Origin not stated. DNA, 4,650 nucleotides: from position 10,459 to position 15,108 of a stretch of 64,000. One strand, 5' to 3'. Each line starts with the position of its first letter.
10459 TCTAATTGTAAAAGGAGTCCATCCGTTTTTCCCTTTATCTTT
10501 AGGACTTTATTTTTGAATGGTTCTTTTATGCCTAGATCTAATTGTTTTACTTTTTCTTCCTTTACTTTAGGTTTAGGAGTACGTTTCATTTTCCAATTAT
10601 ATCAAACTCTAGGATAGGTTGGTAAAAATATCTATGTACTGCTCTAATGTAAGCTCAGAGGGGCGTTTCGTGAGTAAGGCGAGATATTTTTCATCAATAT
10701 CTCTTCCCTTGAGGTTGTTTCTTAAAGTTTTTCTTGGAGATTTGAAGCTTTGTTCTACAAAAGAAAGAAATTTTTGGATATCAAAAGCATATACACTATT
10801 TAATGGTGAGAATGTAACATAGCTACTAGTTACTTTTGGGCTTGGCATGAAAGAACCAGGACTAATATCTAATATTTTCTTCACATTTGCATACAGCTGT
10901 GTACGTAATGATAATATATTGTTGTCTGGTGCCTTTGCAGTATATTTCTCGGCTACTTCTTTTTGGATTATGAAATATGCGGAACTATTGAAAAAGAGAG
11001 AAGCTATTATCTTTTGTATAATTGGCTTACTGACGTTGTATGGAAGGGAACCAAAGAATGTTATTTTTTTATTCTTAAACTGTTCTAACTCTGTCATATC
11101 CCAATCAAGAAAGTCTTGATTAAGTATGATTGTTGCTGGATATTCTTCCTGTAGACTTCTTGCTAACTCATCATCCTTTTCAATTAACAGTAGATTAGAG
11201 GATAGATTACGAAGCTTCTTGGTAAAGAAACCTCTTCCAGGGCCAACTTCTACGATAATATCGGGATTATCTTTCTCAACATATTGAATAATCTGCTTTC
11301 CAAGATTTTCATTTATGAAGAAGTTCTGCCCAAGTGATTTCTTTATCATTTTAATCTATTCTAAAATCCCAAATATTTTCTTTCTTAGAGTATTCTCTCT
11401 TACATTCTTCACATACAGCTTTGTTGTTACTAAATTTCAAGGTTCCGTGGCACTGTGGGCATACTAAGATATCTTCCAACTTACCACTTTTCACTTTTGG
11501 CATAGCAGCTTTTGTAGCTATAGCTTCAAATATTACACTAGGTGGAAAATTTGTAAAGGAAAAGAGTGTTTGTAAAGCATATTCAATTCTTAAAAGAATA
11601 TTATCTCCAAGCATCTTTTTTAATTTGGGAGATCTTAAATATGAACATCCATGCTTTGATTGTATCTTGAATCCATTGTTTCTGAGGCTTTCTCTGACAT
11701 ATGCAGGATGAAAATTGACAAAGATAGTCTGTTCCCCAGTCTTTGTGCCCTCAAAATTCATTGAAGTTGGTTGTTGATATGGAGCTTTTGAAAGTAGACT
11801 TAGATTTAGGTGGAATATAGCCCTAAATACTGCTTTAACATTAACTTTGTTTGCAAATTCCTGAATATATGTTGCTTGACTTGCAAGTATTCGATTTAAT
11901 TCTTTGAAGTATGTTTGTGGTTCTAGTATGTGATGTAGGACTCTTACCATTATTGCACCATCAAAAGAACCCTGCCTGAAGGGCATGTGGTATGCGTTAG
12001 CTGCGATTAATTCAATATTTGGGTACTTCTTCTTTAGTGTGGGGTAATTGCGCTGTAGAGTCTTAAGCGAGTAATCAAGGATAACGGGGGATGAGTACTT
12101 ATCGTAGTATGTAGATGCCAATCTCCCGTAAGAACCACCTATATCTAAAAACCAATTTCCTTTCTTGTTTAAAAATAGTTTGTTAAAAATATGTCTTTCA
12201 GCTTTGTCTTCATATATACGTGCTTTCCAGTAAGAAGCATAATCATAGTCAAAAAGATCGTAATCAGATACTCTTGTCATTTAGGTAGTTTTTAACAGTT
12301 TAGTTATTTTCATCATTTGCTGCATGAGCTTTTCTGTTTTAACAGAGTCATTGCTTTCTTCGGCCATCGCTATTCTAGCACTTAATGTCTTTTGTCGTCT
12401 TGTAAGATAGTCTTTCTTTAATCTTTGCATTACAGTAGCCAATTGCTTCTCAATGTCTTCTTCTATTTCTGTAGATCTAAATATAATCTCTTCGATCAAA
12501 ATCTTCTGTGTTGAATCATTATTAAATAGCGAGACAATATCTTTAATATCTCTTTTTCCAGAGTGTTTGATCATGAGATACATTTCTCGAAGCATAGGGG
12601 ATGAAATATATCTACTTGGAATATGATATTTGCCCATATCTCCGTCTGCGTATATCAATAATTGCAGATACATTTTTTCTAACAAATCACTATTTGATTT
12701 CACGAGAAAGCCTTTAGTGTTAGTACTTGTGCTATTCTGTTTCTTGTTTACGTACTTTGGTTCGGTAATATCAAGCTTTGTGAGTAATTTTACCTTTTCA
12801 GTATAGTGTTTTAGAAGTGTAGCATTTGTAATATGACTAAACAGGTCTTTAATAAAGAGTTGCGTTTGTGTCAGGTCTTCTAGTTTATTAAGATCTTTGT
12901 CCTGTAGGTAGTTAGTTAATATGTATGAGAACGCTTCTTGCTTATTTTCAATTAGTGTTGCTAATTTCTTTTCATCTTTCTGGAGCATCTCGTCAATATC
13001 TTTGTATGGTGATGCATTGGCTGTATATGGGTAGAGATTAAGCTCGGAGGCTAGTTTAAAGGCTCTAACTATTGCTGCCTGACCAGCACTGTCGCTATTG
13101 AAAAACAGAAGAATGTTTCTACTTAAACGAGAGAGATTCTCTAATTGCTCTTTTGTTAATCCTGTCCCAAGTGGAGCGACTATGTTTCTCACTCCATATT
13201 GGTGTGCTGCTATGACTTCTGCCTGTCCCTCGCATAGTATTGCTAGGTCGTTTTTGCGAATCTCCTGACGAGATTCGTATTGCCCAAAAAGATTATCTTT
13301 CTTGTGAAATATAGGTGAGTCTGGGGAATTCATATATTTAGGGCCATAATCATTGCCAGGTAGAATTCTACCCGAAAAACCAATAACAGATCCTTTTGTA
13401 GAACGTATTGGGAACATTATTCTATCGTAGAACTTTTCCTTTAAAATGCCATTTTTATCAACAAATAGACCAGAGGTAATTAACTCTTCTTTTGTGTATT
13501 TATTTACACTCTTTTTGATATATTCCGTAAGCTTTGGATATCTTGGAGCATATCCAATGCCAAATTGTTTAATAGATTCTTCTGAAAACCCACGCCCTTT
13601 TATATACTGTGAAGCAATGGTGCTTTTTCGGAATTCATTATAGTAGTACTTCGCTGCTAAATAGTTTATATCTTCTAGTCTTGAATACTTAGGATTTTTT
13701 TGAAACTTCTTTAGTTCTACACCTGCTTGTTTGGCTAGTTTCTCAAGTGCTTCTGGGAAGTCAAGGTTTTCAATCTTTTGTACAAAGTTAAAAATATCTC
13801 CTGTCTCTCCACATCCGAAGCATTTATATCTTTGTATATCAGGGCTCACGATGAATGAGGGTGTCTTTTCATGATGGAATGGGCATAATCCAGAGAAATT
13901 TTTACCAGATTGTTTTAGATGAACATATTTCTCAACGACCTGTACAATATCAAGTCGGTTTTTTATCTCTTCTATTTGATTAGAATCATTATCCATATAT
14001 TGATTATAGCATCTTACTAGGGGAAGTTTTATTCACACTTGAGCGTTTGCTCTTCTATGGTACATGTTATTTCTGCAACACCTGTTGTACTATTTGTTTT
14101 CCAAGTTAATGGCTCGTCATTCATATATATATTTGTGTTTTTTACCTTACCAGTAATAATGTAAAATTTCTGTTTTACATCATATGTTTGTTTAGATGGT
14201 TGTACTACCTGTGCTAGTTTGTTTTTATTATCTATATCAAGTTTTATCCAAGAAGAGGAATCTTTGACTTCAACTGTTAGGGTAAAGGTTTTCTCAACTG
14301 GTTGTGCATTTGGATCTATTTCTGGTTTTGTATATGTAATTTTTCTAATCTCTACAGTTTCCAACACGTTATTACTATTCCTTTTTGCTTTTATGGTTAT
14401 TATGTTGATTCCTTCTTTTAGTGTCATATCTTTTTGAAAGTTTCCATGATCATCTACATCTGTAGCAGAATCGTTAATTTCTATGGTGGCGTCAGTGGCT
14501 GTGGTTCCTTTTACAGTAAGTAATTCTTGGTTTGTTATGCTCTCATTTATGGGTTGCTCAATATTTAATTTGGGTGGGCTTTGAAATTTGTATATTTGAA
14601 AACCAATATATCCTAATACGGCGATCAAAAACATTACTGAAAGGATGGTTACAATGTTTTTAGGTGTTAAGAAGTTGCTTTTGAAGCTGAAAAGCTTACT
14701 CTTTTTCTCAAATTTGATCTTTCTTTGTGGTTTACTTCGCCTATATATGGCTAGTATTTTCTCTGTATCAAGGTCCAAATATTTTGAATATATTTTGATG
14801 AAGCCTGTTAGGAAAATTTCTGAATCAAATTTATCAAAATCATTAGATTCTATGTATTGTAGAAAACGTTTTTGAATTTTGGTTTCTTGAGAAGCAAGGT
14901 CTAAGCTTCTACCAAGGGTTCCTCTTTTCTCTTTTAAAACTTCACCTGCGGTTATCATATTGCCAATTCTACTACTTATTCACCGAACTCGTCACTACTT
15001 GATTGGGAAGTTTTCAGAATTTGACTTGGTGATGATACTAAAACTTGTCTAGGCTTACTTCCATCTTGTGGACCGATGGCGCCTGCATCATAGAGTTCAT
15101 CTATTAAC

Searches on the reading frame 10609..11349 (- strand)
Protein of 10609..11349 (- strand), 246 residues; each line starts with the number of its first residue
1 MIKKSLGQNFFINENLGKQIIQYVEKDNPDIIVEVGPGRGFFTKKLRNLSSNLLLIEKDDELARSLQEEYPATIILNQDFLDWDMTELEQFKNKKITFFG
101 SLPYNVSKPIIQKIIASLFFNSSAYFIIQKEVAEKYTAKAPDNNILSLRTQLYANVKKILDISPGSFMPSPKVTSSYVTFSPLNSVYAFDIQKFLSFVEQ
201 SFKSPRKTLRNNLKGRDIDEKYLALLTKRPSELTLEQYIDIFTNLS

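Call 27: search_protein_families(library=pfam, proteins=[window:10609-11349:-], max_evalue=0.0001)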
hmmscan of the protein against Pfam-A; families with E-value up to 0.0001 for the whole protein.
window:10609-11349:- (246 aa): 1 family
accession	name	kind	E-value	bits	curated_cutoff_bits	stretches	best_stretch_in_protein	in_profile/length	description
PF00398.26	RrnaAD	-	3.2e-45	154.7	24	1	2-215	4-225/263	Ribosomal RNA adenine dimethylase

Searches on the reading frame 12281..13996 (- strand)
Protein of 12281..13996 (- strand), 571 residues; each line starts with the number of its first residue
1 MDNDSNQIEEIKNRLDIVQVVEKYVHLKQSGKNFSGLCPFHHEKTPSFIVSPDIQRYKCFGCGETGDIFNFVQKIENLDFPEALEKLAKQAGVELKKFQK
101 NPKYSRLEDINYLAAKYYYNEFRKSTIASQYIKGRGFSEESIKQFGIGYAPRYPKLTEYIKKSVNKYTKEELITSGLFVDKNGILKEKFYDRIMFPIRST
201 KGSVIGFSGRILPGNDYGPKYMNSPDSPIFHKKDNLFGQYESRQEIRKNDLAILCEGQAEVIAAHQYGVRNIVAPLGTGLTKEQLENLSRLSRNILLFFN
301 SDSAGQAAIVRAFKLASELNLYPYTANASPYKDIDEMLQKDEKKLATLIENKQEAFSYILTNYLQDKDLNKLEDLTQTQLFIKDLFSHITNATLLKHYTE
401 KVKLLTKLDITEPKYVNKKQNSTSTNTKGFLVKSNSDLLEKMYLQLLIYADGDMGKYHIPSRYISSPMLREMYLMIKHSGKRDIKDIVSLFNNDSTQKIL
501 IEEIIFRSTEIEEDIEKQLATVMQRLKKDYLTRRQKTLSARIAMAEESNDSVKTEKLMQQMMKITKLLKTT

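Call 27: search_protein_families(library=pfam, proteins=[window:12281-13996:-], max_evalue=0.0001)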
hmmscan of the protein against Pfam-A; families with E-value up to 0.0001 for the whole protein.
window:12281-13996:- (571 aa): 5 families
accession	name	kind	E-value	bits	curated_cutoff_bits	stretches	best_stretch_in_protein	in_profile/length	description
PF01807.25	Zn_ribbon_DnaG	-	1.6e-37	127.7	24.9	1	6-97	4-95/98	CHC2 zinc finger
PF08275.17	DNAG_N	-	2.6e-32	112.1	26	1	118-242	2-127/128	DNA primase catalytic core, N-terminal domain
PF13155.12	Toprim_2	-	5e-14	52.9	22.1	1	253-338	1-88/88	Toprim-like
PF13662.12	Toprim_4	-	7e-13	49.1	25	1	251-315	2-74/85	Toprim domain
PF01751.28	Toprim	-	3.6e-07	30.7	23.1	1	253-318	3-82/96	Toprim domain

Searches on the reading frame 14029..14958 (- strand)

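Call 27: search_protein_families(library=pfam, proteins=[window:14029-14958:-], max_evalue=0.0001)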
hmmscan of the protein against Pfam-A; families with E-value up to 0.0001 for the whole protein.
window:14029-14958:- (309 aa): 3 families
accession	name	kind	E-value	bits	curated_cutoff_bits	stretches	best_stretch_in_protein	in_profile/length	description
PF13413.12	HTH_25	-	9.6e-16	57.8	24.6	1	8-67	2-61/62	Helix-turn-helix domain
PF09136.16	Glucodextran_B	-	7.8e-13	48.6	27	1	129-198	1-72/83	Glucodextranase, domain B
PF13464.11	RodZ_C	-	8e-05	22.9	23.9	0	234-298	6-72/72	RodZ C-terminal domain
